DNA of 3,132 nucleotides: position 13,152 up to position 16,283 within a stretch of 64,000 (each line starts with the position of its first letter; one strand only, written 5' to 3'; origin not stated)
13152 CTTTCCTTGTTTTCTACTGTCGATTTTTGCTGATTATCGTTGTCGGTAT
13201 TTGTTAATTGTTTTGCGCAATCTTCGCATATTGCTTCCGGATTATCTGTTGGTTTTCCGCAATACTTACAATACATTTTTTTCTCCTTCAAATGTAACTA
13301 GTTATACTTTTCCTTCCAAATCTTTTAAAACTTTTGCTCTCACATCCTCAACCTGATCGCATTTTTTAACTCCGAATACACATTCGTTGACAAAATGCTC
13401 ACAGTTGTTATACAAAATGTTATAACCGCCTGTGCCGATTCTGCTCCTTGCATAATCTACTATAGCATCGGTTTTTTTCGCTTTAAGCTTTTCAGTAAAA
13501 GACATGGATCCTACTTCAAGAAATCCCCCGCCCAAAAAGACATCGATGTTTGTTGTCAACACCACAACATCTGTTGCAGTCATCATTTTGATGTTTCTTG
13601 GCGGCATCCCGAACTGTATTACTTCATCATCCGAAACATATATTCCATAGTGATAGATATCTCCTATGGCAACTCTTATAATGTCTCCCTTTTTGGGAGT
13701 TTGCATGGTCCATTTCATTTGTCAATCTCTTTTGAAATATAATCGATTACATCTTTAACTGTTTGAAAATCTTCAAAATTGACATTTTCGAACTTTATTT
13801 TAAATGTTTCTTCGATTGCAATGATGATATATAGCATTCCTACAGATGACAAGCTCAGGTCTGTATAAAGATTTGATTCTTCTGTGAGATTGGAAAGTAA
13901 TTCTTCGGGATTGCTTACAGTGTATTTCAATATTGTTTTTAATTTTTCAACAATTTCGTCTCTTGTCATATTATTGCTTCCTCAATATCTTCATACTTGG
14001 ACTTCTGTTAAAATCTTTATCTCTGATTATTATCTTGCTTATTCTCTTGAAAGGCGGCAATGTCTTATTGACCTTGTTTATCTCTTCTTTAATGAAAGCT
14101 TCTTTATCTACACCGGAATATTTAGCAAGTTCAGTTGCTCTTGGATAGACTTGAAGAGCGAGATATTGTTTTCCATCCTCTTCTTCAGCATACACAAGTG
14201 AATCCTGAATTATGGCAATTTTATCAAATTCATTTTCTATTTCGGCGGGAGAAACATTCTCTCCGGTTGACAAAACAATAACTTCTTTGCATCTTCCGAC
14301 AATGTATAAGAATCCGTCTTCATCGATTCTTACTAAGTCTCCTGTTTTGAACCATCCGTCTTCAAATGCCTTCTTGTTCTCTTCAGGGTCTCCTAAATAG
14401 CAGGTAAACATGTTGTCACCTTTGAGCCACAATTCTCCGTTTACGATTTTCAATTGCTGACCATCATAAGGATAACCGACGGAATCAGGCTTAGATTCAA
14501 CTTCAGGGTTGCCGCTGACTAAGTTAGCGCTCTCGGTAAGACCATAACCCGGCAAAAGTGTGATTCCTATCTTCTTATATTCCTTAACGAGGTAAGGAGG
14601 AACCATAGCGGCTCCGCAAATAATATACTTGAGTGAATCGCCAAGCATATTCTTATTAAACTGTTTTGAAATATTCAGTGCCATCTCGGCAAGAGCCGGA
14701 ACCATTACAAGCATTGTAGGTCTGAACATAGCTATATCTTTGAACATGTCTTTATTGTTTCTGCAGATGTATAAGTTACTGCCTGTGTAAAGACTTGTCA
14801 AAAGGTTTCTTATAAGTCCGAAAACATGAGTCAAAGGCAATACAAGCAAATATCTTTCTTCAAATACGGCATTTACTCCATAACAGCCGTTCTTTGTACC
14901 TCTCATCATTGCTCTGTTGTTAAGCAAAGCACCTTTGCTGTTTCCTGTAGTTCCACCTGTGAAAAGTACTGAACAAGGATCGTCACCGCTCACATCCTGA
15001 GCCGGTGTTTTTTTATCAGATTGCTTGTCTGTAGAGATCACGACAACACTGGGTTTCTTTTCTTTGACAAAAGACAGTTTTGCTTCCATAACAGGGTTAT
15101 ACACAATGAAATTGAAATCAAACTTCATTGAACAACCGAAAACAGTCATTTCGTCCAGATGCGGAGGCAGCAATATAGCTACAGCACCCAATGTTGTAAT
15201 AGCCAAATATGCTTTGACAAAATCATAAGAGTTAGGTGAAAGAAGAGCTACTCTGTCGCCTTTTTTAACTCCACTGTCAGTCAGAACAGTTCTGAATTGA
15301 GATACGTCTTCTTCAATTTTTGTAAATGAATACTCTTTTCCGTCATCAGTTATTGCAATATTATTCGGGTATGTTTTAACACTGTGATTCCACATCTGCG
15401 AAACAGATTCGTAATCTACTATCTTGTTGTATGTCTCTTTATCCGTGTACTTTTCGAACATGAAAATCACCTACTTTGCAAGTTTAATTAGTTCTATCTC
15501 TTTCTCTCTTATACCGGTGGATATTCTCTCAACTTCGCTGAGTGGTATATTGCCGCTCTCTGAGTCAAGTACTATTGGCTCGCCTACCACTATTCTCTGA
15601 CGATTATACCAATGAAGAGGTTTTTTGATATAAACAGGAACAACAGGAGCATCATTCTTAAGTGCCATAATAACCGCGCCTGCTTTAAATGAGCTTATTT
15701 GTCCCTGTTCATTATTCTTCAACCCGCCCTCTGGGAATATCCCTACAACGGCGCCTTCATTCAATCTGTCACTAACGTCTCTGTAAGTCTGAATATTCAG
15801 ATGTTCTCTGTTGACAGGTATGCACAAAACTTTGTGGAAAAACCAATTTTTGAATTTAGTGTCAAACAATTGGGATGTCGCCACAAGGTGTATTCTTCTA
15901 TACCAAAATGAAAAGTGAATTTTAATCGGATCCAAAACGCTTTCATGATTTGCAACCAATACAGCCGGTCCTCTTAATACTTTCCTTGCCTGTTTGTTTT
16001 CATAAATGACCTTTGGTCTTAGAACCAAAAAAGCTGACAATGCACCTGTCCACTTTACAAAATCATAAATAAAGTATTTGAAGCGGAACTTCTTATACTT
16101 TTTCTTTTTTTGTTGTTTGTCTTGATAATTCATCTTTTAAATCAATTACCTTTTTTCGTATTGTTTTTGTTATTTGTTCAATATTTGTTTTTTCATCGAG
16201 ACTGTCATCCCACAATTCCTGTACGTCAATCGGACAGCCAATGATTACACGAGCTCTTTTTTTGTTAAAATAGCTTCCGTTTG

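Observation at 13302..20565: Seven-gene carrier-protein-dependent lipid acylation/remodelling operon: 2 ligases, 2 carriers, 2 PlsC acyltransferases, an MFS_2 permease and an LRAT/PLAAT-like enzyme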

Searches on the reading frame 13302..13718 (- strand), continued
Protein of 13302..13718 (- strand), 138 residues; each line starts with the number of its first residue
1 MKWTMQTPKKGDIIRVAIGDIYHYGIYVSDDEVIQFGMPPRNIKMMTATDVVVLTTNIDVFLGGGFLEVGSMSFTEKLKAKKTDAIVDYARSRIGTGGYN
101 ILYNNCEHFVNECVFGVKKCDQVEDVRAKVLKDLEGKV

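Call 64: find_encoding_contigs(protein=P0336, flank=10000, max_places=1)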
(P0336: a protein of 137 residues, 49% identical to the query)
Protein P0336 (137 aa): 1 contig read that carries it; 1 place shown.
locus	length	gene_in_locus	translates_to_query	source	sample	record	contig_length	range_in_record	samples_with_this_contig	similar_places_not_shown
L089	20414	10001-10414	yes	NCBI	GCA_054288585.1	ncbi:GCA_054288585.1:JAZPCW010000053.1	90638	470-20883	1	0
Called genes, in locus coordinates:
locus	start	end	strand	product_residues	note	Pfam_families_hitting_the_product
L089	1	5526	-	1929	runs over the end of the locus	PF13306:LRR_5, PF13855:LRR_8 (faint), PF13306:LRR_5, PF07523:Big_3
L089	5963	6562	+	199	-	PF13240:Zn_Ribbon_1 (weak)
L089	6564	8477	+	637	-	PF00501:AMP-binding, PF00550:PP-binding (weak)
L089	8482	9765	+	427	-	PF01553:Acyltransferase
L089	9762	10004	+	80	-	PF00550:PP-binding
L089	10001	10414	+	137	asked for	PF04970:LRAT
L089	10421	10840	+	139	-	PF13240:Zn_Ribbon_1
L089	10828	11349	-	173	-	PF01648:ACPS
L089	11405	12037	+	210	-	PF11167:DUF2953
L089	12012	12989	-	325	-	PF00561:Abhydrolase_1, PF12146:Hydrolase_4, PF12697:Abhydrolase_6, PF10230:LIDHydrolase (weak), PF06821:Ser_hydrolase (faint)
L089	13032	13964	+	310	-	PF12146:Hydrolase_4, PF00561:Abhydrolase_1, PF02129:Peptidase_S15 (weak), PF12697:Abhydrolase_6, PF00326:Peptidase_S9 (weak)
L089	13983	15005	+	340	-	PF00535:Glycos_transf_2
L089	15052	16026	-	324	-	PF02504:FA_synthesis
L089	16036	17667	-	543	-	PF02734:Dak2, PF21645:FakA-like_M, PF13684:FakA-like_C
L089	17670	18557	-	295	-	PF02645:DegV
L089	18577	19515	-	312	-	PF02645:DegV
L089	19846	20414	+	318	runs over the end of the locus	PF00561:Abhydrolase_1, PF12146:Hydrolase_4 (weak)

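Call 75: search_protein_representatives(protein=window:13302-13718:-)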
Query: 138 residues. Proteins with E-value up to 0.001 (for the whole library): 1955; up to 1e-10: 341; up to 1e-30: 44. The best 150 are listed.
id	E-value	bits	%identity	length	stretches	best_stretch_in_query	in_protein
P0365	1.2e-47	177.7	59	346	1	1-132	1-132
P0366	8.7e-42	158.6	27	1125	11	9-117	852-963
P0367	2.1e-41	157.4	56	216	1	1-129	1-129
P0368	1.1e-40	155.1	54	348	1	1-130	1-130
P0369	6.0e-40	152.7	55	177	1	1-128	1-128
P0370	1.1e-38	148.6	54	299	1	1-129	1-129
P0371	1.6e-38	148.1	55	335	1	1-127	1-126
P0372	3.6e-38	146.9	58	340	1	1-125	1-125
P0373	1.2e-37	145.2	54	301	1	1-130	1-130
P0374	1.5e-37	144.9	54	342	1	1-128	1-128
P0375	1.4e-36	141.8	50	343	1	1-130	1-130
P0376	1.6e-36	141.6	54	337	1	1-128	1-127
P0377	2.0e-36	141.3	53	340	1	1-127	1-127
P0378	2.3e-36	141.1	50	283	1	1-128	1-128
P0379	3.3e-36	140.6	52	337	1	1-131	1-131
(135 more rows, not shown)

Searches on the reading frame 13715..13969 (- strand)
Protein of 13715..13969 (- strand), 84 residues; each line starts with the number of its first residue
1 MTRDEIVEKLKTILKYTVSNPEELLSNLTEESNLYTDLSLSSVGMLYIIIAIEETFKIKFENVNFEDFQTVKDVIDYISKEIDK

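Call 3: search_protein_families(library=pfam, proteins=[window:13715-13969:-], max_evalue=0.01)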
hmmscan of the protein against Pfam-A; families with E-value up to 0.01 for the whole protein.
window:13715-13969:- (84 aa): 1 family
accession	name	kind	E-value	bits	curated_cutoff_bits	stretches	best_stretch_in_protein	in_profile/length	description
PF00550.31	PP-binding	-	1.3e-06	29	20.8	1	6-78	3-67/67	Phosphopantetheine attachment site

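Call 5: search_protein_families(library=ncbifam, proteins=[window:13715-13969:-], max_evalue=0.001)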
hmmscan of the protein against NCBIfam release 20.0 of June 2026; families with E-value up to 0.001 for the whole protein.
window:13715-13969:- (84 aa): 13 families
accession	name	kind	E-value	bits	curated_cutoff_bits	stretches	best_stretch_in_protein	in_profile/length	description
NF009104.0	PRK12449.1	equivalog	3.5e-13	49.3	70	1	1-81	1-78/80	acyl carrier protein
NF002150.0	PRK00982.1-4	subfamily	2.9e-10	40.2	66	1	1-81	1-78/80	acyl carrier protein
NF002148.0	PRK00982.1-2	subfamily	4.6e-10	39.2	71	1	4-81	3-77/79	acyl carrier protein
NF002147.0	PRK00982.1-1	equivalog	1.6e-09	37.5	84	1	2-81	4-80/83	acyl carrier protein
TIGR00517.1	acyl_carrier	equivalog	9.8e-09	35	70.45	1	4-81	2-76/77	acyl carrier protein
NF003757.0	PRK05350.1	equivalog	3.5e-08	33.5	65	1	1-80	2-78/83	acyl carrier protein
NF005798.0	PRK07639.1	equivalog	5.6e-08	33.1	100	1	1-80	1-80/91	petrobactin biosynthesis protein AsbD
NF040636.1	AcpM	exception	3.1e-07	30.3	146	1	2-80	2-77/93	meromycolate extension acyl carrier protein AcpM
NF002151.0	PRK00982.1-5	equivalog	5.8e-07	29.5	92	1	5-81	3-76/78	acyl carrier protein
NF002149.0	PRK00982.1-3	equivalog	2.8e-06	27.2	106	1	6-81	4-76/78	acyl carrier protein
NF058660.1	cispen_ACP_AmcB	equivalog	3.8e-06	27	80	1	8-80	4-77/80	cispentacin biosynthesis acyl carrier protein AmcB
NF006031.0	PRK08172.1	equivalog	9.7e-05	23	76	1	9-82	8-78/82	acyl carrier protein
NF005480.0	PRK07081.1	equivalog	0.00013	21.9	72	1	8-77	3-72/83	acyl carrier protein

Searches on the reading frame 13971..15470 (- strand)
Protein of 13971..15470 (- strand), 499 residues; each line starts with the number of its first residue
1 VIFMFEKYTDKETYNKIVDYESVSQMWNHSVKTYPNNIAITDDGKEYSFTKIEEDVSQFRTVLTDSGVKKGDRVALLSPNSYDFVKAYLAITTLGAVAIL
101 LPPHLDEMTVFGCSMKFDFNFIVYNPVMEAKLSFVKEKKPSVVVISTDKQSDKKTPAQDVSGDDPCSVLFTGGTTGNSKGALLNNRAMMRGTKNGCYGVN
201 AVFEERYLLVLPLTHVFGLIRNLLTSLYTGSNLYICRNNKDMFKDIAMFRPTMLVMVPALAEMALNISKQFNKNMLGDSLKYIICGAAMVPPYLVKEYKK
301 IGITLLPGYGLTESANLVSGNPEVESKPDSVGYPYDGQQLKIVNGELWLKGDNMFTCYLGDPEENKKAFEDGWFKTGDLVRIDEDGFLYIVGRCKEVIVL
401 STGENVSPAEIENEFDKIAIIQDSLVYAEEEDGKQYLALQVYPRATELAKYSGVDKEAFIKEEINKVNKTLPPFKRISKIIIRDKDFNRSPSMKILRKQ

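Call 3: search_protein_families(library=pfam, proteins=[window:13971-15470:-], max_evalue=0.01)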
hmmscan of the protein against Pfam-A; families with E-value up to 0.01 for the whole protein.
window:13971-15470:- (499 aa): 2 families
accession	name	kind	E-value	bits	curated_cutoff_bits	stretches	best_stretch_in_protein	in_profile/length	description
PF00501.34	AMP-binding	-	3.9e-60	204.1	29.9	1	29-359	3-384/384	AMP-binding enzyme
PF23562.2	AMP-binding_C_3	-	3.9e-08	34.1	20.8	1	396-499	2-107/124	AMP-binding enzyme C-terminal domain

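Call 5: search_protein_families(library=ncbifam, proteins=[window:13971-15470:-], max_evalue=0.001)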
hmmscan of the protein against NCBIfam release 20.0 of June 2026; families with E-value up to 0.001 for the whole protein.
window:13971-15470:- (499 aa): 104 families (the best 25 are shown)
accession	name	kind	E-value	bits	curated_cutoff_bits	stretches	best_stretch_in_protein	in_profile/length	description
NF004837.0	PRK06187.1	subfamily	3.1e-71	240.2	476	1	20-497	7-515/531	long-chain-fatty-acid--CoA ligase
NF004114.0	PRK05605.1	equivalog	4.4e-64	216.8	766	2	148-444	206-519/575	long-chain-fatty-acid--CoA ligase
NF052269.1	Staph_lig_FadD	equivalog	1.9e-62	211.2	650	1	36-430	15-428/499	long-chain-fatty-acid--CoA ligase FadD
TIGR01923.1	menE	equivalog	2.4e-59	201.4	330.15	1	48-432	1-385/442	o-succinylbenzoate--CoA ligase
NF005801.1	PRK07656.1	equivalog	3.8e-57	194.1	657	2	143-425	144-433/500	FadD3 family acyl-CoA ligase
NF005307.0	PRK06839.1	equivalog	1.1e-52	179.4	748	1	33-461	14-454/496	o-succinylbenzoate--CoA ligase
NF002966.0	PRK03640.1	equivalog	2e-52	178.4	556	1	28-433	9-420/483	o-succinylbenzoate--CoA ligase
NF006182.0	PRK08316.1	subfamily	4.8e-49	167.2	663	1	18-498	8-511/523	fatty acyl-CoA synthetase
NF004758.0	PRK06087.1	equivalog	6e-49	166.9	736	2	155-429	177-467/548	medium-chain fatty-acid--CoA ligase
NF006539.0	PRK09029.1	equivalog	9.2e-49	166.5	494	1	25-438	7-398/458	o-succinylbenzoate--CoA ligase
NF005714.0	PRK07529.1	subfamily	1.1e-48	166.1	632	2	149-415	204-495/640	acyl-CoA synthetase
NF006523.0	PRK08974.1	equivalog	3.8e-47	160.7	884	2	159-426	202-485/561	long-chain-fatty-acid--CoA ligase FadD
NF004511.1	PRK05852.1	equivalog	2.1e-46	158.6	650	1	26-435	4-446/505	FadD7 family fatty acid--CoA ligase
NF006181.0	PRK08314.1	subfamily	3.7e-46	157.5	705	2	129-431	170-488/563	long-chain-fatty-acid--CoA ligase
NF005702.0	PRK07514.1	subfamily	4.3e-46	157.3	558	1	36-427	19-432/506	malonyl-CoA synthase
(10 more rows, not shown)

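Call 37: search_solved_structures(query=window:13971-15470:-, max_evalue=1e-20)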
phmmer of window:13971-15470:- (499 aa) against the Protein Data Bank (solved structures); distinct sequences matched with E-value up to 1e-20: 39.
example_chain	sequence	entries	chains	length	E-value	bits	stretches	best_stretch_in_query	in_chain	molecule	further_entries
5ie0_A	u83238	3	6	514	1e-37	133.3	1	19-416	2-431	Oxalate--CoA ligase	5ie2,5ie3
8wev_A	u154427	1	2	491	2.1e-37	132.3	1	33-415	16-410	Feruloyl-CoA Synthetase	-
8weu_A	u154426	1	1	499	2.3e-37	132.2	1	33-415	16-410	Fatty-acyl-CoA synthase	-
3r44_A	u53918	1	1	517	4e-37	131.4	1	57-421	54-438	fatty acyl CoA synthetase FADD13 (FATTY-ACYL-CoA SYNTHETASE)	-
6qjz_A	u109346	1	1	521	3.1e-34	121.9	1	163-415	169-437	oxalyl CoA-synthetase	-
5x8f_A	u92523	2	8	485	5.6e-32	114.4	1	33-434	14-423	2-succinylbenzoate--CoA ligase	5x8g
5buq_A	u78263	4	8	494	6.5e-32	114.2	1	33-434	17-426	2-succinylbenzoate--CoA ligase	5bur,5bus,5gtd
4gxq_A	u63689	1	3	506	1e-31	113.6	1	35-467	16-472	Malonyl CoA synthetase, Benzoate-CoA ligase Chimeric protein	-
4gxr_A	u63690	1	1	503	2.1e-30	109.3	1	35-427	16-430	Malonyl CoA synthetase, Benzoate-CoA ligase Chimeric protein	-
4fuq_A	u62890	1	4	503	2.1e-30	109.2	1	35-427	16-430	Malonyl CoA synthetase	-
4fut_A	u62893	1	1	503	2.1e-30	109.2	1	35-427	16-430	Malonyl CoA synthetase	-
5zrn_A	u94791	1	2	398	2.8e-30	108.8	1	57-393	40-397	Long-chain-fatty-acid--CoA ligase FadD13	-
3t5b_A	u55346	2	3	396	6.8e-30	107.6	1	57-390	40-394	PROBABLE CHAIN-FATTY-ACID-CoA LIGASE FADD13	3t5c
7kyd_A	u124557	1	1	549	1.1e-29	106.9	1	150-498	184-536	Long-chain fatty-acyl-CoA synthetase CG6178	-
6mfy_A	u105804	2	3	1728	1.1e-29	106.8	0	22-438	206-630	Linear gramicidin synthase subunit A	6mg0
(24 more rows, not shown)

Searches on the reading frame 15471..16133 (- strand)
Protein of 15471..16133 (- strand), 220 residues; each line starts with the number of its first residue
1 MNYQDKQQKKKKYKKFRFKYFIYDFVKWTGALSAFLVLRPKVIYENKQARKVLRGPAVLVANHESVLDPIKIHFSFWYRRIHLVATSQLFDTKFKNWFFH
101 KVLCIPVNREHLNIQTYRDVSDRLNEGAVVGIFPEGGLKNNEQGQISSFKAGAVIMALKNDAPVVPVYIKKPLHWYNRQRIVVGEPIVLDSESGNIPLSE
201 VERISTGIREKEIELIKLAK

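Call 3: search_protein_families(library=pfam, proteins=[window:15471-16133:-], max_evalue=0.01)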
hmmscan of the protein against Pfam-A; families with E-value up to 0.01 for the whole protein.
window:15471-16133:- (220 aa): 1 family
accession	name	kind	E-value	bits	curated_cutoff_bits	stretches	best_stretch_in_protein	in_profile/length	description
PF01553.26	Acyltransferase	-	2.6e-26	92.4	23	1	50-170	10-132/132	Acyltransferase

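Call 5: search_protein_families(library=ncbifam, proteins=[window:15471-16133:-], max_evalue=0.001)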
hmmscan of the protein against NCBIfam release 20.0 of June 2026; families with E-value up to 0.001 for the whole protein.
window:15471-16133:- (220 aa): 4 families
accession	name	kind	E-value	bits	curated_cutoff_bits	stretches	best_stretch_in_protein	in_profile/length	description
TIGR00530.1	AGP_acyltrn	subfamily_domain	1e-21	77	102.95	1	54-169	15-129/130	1-acylglycerol-3-phosphate O-acyltransferase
NF006386.0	PRK08633.1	equivalog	1.6e-20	72.5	1221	1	54-170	440-552/1147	acyl-[ACP]--phospholipid O-acyltransferase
NF005291.0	PRK06814.1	equivalog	1.3e-05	23.3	1349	1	56-170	455-564/1140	acyl-[ACP]--phospholipid O-acyltransferase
NF005959.0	PRK08043.1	equivalog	9.2e-05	20.9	886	1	53-171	25-139/719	bifunctional acyl-ACP--phospholipid O-acyltransferase/long-chain-fatty-acid--ACP ligase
